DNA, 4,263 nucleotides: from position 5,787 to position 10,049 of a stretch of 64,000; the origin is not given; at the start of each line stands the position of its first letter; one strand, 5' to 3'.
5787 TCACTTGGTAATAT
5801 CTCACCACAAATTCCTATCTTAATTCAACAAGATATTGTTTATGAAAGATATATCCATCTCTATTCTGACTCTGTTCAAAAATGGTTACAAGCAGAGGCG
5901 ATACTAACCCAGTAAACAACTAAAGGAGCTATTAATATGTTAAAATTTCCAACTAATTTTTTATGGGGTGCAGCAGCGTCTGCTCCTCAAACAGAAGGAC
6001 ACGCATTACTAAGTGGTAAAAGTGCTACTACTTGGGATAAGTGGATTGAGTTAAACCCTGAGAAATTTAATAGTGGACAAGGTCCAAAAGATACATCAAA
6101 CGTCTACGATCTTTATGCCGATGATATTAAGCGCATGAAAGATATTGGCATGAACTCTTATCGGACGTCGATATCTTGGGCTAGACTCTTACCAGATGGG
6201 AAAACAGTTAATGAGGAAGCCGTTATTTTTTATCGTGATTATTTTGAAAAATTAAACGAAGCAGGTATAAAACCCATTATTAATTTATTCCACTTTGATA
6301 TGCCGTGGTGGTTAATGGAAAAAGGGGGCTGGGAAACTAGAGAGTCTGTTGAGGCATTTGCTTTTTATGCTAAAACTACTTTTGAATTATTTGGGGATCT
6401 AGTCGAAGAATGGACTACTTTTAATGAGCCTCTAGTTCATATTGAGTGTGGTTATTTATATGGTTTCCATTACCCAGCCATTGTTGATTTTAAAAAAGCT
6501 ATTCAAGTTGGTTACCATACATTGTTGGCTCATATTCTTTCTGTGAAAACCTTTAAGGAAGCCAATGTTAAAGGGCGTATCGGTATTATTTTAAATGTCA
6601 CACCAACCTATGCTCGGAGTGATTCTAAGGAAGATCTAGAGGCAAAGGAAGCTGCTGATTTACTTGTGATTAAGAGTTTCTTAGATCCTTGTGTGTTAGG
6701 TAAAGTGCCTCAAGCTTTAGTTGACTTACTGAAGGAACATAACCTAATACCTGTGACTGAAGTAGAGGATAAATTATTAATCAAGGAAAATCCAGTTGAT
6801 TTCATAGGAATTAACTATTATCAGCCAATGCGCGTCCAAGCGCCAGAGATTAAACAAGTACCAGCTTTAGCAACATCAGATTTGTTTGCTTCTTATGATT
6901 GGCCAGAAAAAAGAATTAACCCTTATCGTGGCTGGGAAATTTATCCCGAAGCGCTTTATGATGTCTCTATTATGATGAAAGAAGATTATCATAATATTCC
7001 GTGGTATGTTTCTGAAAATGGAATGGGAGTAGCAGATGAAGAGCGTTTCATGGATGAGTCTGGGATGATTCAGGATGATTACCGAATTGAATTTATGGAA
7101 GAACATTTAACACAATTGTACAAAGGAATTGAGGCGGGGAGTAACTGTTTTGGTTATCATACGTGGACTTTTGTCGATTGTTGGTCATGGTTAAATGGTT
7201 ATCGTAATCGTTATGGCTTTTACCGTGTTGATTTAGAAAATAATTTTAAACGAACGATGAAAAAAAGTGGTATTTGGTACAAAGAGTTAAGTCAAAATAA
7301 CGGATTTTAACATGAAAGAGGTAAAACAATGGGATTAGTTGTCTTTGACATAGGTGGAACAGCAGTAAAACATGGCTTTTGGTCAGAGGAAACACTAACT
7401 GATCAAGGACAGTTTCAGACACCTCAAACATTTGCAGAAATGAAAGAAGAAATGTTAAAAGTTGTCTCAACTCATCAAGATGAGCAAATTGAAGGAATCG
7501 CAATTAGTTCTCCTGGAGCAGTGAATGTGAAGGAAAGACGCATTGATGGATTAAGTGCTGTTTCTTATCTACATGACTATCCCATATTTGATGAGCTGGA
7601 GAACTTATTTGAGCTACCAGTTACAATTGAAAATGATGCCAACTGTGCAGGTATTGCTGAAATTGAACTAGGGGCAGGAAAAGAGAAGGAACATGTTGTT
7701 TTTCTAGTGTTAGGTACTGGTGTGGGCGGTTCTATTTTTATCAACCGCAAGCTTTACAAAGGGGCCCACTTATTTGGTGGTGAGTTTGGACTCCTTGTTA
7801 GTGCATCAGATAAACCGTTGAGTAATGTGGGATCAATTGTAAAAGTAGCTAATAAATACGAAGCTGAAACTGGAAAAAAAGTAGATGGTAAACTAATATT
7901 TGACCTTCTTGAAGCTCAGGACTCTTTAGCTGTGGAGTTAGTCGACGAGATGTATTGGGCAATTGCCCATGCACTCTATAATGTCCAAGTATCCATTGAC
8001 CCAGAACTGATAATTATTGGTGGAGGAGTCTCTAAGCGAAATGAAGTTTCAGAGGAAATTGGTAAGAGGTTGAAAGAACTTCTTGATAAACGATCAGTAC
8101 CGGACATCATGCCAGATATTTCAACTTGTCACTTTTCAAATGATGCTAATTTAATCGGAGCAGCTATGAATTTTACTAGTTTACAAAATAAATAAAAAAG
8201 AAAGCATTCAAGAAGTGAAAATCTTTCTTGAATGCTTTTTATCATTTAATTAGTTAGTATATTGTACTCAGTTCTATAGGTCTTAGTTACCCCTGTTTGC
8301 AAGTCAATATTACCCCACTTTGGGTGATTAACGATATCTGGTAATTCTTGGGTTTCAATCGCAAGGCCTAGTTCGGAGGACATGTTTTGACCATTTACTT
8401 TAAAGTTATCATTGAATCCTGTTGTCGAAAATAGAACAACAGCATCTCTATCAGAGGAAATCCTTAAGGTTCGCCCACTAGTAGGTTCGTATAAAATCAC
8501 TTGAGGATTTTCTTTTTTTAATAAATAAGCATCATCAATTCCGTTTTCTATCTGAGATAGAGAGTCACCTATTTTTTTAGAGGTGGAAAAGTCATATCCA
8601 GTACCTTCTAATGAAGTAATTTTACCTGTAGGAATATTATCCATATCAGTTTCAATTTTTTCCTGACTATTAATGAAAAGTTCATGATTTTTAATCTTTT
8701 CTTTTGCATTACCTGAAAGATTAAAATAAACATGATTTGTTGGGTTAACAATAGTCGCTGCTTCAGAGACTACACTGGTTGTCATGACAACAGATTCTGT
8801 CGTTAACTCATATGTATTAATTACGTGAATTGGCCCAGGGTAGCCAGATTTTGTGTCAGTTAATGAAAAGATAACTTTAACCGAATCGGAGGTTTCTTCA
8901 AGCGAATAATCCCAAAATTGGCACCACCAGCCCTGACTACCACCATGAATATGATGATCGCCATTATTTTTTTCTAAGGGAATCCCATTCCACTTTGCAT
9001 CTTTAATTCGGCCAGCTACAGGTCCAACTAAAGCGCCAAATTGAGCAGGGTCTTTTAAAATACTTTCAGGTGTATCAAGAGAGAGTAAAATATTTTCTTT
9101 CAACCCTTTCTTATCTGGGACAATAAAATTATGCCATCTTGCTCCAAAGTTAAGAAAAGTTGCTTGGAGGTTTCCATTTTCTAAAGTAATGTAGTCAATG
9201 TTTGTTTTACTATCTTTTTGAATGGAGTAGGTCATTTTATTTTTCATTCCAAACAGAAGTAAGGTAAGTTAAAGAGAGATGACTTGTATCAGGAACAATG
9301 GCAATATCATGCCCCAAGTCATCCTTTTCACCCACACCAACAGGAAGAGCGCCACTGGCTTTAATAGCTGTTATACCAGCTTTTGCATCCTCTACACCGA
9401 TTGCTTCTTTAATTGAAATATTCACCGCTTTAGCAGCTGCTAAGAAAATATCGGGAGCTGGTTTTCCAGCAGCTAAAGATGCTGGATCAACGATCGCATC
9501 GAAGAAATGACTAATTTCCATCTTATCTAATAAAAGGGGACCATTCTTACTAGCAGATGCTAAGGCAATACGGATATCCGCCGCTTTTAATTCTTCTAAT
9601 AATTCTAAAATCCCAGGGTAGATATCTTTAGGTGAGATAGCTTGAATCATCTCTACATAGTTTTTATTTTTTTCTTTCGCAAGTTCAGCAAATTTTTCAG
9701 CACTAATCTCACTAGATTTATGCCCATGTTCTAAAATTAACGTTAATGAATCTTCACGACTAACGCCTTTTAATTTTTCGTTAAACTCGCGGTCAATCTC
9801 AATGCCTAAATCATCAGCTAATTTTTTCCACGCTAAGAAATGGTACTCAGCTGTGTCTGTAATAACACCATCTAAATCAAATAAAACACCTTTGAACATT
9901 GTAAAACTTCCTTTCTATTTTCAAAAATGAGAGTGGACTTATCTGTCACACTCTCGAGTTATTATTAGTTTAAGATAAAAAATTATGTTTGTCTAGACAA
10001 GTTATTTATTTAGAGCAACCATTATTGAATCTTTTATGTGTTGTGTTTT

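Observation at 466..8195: PTS + GH38 + BglK-like kinase + GH1: candidate pathway for an alpha-mannosyl-beta-glycoside such as an N-glycan core fragment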

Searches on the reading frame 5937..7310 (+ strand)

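Call 3: search_protein_families(library=pfam, proteins=[window:5937-7310:+])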
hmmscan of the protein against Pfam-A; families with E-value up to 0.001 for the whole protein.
window:5937-7310:+ (457 aa): 1 family
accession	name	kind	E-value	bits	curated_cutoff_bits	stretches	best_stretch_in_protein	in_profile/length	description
PF00232.24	Glyco_hydro_1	-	2.7e-122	408.9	22.6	1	3-457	4-453/453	Glycosyl hydrolase family 1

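Call 4: search_protein_families(library=ncbifam, proteins=[window:5937-7310:+])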
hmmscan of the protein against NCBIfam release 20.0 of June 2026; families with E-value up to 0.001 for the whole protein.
window:5937-7310:+ (457 aa): 8 families
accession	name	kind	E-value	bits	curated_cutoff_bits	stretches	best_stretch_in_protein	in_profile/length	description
TIGR03356.1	BGL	equivalog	2.3e-111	372.7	478.5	1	4-448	1-427/427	GH1 family beta-glucosidase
NF010036.0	PRK13511.1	subfamily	3e-92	309.7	610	2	3-302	4-306/469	6-phospho-beta-galactosidase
TIGR01233.1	lacG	equivalog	3.7e-74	250.3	561.2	1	4-453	4-467/472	6-phospho-beta-galactosidase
NF007356.0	PRK09852.1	subfamily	1.2e-63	215.4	623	1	3-456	3-470/474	6-phospho-beta-glucosidase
NF007158.0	PRK09593.1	subfamily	7.1e-58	196.5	639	1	3-456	5-474/478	6-phospho-beta-glucosidase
NF007154.0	PRK09589.1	subfamily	2.4e-56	191.4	624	1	1-456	1-473/476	6-phospho-beta-glucosidase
NF011589.0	PRK15014.1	subfamily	6e-50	170.9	686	1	2-456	4-474/477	6-phospho-beta-glucosidase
NF041004.1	Beta_gal_BgaS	equivalog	4.5e-49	167.3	475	2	89-456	121-467/479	beta-galactosidase BgaS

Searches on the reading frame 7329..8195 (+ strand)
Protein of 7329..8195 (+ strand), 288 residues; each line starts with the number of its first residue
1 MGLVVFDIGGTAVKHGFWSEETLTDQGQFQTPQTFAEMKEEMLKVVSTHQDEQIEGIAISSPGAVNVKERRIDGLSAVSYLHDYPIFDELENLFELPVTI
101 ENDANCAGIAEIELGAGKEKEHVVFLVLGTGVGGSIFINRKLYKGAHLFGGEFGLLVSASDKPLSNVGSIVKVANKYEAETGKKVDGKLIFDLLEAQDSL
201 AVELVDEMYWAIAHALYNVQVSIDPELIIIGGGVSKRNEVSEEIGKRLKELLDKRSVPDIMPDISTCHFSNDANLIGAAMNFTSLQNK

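Call 3: search_protein_families(library=pfam, proteins=[window:7329-8195:+])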
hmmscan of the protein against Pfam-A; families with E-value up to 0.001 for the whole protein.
window:7329-8195:+ (288 aa): 1 family
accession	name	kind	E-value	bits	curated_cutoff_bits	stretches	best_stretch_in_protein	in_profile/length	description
PF00480.26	ROK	-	4.5e-39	135.2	22.9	1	7-280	5-289/294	ROK family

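Call 4: search_protein_families(library=ncbifam, proteins=[window:7329-8195:+])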
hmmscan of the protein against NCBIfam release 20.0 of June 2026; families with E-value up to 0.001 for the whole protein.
window:7329-8195:+ (288 aa): 13 families
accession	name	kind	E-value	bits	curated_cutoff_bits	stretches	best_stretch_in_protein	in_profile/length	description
NF042998.1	bglucokin_BglK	equivalog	8.1e-46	156.6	550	1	1-284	1-287/291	beta-glucoside kinase BglK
TIGR00744.1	ROK_glcA_fam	subfamily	1.3e-39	136.4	260.35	1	6-280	3-306/318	ROK family glucokinase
NF003461.0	PRK05082.1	subfamily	4.1e-31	108.4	283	1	4-282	4-286/291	N-acetylmannosamine kinase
NF009835.0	PRK13310.1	equivalog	3.3e-26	92.3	380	2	6-156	5-158/303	N-acetylglucosamine kinase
NF047821.1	NactlManKinNanK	equivalog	2.9e-24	86.1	450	1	1-280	1-284/288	N-acetylmannosamine kinase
NF007108.0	PRK09557.1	equivalog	1.9e-22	79.9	443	2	29-154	30-157/303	fructokinase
NF007251.0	PRK09698.1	equivalog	6.1e-19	68.4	253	1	6-244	11-258/304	allose kinase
NF045942.1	PolPhglucPhase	equivalog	2.3e-16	60.3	250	1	6-146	5-149/242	polyphosphate--glucose phosphotransferase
NF045551.1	GK_Pyrobac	equivalog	5.8e-13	48.8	500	1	39-280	33-278/294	ATP-dependent glucokinase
NF049930.1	TransRegMlc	equivalog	1.1e-10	41.4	530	1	48-149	138-240/405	sugar metabolism global transcriptional regulator Mlc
NF009836.0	PRK13311.1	equivalog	5.3e-10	38.9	551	1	6-157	5-159/256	N-acetyl-D-glucosamine kinase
NF045550.1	FrctkaseScrK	equivalog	9.2e-10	38.4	400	1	23-273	26-277/293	fructokinase ScrK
NF047937.1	TransRegNagC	equivalog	1e-09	38.1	650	1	20-154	107-239/399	DNA-binding transcriptional regulator NagC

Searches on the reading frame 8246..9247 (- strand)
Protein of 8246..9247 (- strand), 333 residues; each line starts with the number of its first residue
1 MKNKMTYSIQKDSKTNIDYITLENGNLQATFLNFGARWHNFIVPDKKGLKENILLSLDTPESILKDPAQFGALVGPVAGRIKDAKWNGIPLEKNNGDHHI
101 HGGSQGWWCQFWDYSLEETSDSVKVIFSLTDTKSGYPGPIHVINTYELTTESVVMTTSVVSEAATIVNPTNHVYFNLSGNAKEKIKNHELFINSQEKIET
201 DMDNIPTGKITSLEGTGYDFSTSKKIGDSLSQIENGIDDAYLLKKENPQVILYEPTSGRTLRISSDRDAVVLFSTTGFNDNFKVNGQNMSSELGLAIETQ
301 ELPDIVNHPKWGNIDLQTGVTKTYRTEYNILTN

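Call 3: search_protein_families(library=pfam, proteins=[window:8246-9247:-])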
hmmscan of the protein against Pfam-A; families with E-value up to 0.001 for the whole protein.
window:8246-9247:- (333 aa): 1 family
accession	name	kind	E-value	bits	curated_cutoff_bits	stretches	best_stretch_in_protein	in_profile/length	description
PF01263.26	Aldose_epim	-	5.6e-63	213.5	27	1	20-328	3-298/299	Aldose 1-epimerase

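Call 4: search_protein_families(library=ncbifam, proteins=[window:8246-9247:-])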
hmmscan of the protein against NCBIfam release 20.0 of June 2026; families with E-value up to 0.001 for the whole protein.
window:8246-9247:- (333 aa): 2 families
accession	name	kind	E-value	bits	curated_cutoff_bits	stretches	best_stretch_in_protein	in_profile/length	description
TIGR02636.1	galM_Leloir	equivalog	3e-70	236.9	397.65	1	17-328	4-333/336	galactose-1-epimerase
NF008277.0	PRK11055.1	subfamily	7.8e-50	170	240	1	6-329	6-345/349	galactose-1-epimerase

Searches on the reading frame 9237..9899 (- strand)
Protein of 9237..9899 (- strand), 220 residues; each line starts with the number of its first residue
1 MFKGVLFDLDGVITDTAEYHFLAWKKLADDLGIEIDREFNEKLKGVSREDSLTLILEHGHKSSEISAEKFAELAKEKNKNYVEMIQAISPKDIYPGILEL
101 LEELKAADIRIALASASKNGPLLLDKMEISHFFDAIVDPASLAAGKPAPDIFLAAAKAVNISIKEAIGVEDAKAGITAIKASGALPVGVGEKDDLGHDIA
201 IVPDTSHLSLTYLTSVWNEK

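Call 3: search_protein_families(library=pfam, proteins=[window:9237-9899:-])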
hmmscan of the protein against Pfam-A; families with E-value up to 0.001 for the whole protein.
window:9237-9899:- (220 aa): 3 families
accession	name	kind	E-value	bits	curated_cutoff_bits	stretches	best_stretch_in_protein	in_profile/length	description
PF00702.32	Hydrolase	-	3.2e-24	86.8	26.4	1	3-183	2-191/191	haloacid dehalogenase-like hydrolase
PF13419.12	HAD_2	-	1.9e-23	83.9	23.8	1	5-184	1-173/178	Haloacid dehalogenase-like hydrolase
PF12710.13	HAD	-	3.1e-05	24.9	27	1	5-117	1-110/189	haloacid dehalogenase-like hydrolase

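Call 4: search_protein_families(library=ncbifam, proteins=[window:9237-9899:-])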
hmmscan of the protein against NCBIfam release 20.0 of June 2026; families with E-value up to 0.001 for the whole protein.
window:9237-9899:- (220 aa): 27 families (the best 25 are shown)
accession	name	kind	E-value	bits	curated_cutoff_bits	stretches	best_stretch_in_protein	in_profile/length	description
TIGR01990.1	bPGM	equivalog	2.6e-80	268.8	189.4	1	2-190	1-187/187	beta-phosphoglucomutase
TIGR02009.1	PGMB-YQAB-SF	subfamily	2.9e-58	197.2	153.35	1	2-188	1-185/186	beta-phosphoglucomutase family hydrolase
NF053653.1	InDiPhoBT2121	equivalog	9.9e-23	80.8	245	1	3-189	2-186/216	inorganic diphosphatase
NF046057.1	bifunc_MtlD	equivalog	2.7e-19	69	800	1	2-188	7-190/683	bifunctional mannitol-1-phosphate dehydrogenase/phosphatase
NF008087.0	PRK10826.1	equivalog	2e-18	66.8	191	1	3-206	8-208/222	hexitol phosphatase HxpB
NF008000.0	PRK10725.1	equivalog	7.4e-17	62.1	215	1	2-184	5-180/188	fructose-1-phosphate/6-phosphogluconate phosphatase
NF008610.0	PRK11587.1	equivalog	1.4e-16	60.5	282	1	3-194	4-186/219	sugar phosphatase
TIGR01509.1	HAD-SF-IA-v3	subfamily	1.3e-15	57.9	29.4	1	76-188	51-153/154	HAD-IA family hydrolase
NF009695.0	PRK13222.1-2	equivalog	2.3e-14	53.5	225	1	2-190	6-194/226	phosphoglycolate phosphatase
TIGR02253.1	CTE7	subfamily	2.9e-14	53.4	169.75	1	1-171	1-175/221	TIGR02253 family HAD-type hydrolase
TIGR01449.2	PGP_bact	equivalog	1e-13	51.3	180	1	5-186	1-181/213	phosphoglycolate phosphatase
TIGR01454.1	AHBA_synth_RP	hypoth_equivalog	7.1e-12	45.4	246.65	1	88-193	71-180/205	AHBA synthesis associated protein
NF009804.0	PRK13288.1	equivalog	1.5e-11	44.2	218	1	3-189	4-181/215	pyrophosphatase PpaX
NF009698.0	PRK13223.1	equivalog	1.2e-10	41.1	466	1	4-192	15-203/272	phosphoglycolate phosphatase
NF009694.0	PRK13222.1-1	equivalog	2.3e-10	40.2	415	1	65-201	85-222/252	phosphoglycolate phosphatase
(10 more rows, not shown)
